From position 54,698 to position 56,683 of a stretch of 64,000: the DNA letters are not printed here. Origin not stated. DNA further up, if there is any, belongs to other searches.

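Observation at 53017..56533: DUF2079 polytopic membrane protein paired with a methyltransferase::GT2 (DPM1-like) fusion: a candidate lipid-linked glycosylation module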

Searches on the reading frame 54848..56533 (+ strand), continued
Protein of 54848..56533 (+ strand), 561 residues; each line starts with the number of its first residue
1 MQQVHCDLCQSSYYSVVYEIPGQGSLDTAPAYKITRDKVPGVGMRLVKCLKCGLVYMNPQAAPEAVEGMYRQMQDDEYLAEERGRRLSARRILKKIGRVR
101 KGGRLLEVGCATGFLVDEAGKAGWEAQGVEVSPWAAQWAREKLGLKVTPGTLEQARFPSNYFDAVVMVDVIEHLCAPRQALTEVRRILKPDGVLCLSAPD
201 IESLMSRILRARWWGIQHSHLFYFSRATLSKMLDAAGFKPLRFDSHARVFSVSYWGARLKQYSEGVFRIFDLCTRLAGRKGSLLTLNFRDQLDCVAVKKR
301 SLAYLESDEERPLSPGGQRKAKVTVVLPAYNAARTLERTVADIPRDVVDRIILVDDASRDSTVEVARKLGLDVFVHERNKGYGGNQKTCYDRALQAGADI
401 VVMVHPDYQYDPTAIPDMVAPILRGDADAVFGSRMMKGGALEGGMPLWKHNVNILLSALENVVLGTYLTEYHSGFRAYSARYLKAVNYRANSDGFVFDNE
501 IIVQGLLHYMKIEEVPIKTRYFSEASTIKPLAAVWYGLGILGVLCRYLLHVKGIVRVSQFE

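Call 82: search_protein_families(library=pfam, proteins=[L036:8726-9802:+, L060:1404-2519:+, L067:8840-9850:+, L077:8764-9774:+, L080:8795-9820:+, L010:10059-11456:+, L027:3904-5088:+, L046:983-2230:+, L066:2514-3617:+, L078:8830-10029:+], max_evalue=0.001)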
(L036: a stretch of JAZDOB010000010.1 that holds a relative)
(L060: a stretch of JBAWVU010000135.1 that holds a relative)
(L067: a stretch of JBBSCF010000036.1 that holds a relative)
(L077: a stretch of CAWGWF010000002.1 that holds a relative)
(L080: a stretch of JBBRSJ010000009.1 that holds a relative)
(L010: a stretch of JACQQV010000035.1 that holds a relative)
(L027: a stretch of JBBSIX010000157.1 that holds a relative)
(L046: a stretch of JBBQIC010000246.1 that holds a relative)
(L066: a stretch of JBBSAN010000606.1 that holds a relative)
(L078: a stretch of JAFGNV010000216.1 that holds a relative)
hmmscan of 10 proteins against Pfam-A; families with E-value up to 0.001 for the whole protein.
L036:8726-9802:+ (359 aa): 1 family
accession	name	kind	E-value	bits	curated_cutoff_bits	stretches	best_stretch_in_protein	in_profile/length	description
PF02366.24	PMT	-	0.00012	22.2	22.7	1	68-210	64-210/245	Dolichyl-phosphate-mannose-protein mannosyltransferase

L060:1404-2519:+ (372 aa): 1 family
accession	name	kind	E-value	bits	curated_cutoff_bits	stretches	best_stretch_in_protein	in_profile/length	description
PF03706.18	LPG_synthase_TM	-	5.4e-53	180.8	33.4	1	31-325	2-302/302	Lysylphosphatidylglycerol synthase TM region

L067:8840-9850:+ (337 aa): 1 family
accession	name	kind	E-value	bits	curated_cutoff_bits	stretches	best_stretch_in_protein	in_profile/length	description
PF03706.18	LPG_synthase_TM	-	3.8e-53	181.3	33.4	1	12-305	2-301/302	Lysylphosphatidylglycerol synthase TM region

L077:8764-9774:+ (337 aa): 1 family
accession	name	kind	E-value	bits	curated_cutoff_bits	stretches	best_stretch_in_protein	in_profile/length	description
PF03706.18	LPG_synthase_TM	-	4e-50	171.4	33.4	1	11-304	2-301/302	Lysylphosphatidylglycerol synthase TM region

L080:8795-9820:+ (342 aa): 1 family
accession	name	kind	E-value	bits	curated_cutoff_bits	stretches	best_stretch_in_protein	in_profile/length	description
PF03706.18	LPG_synthase_TM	-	8.8e-46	157.2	33.4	1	11-304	3-302/302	Lysylphosphatidylglycerol synthase TM region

L010:10059-11456:+ (466 aa): 1 family
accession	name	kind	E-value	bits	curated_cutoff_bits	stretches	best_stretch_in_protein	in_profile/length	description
PF13231.12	PMT_2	-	3.1e-06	27.9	26.1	1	177-327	12-158/160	Dolichyl-phosphate-mannose-protein mannosyltransferase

L027:3904-5088:+ (395 aa): 1 family
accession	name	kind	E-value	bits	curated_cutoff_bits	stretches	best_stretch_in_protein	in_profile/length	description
PF03706.18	LPG_synthase_TM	-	3.3e-47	161.9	33.4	1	17-341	2-302/302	Lysylphosphatidylglycerol synthase TM region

L046:983-2230:+ (416 aa): 1 family
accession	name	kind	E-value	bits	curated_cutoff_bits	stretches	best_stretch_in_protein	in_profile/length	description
PF03706.18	LPG_synthase_TM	-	7.2e-42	144.3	33.4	1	8-331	2-302/302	Lysylphosphatidylglycerol synthase TM region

L066:2514-3617:+ (368 aa): 1 family
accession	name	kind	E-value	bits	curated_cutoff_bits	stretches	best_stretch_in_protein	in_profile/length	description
PF03706.18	LPG_synthase_TM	-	5.9e-46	157.7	33.4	1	8-315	2-302/302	Lysylphosphatidylglycerol synthase TM region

L078:8830-10029:+ (400 aa): 1 family
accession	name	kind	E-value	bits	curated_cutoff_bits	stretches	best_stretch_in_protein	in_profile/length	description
PF09594.16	GT87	-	2.3e-08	34.5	25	1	82-288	1-220/237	Glycosyltransferase family 87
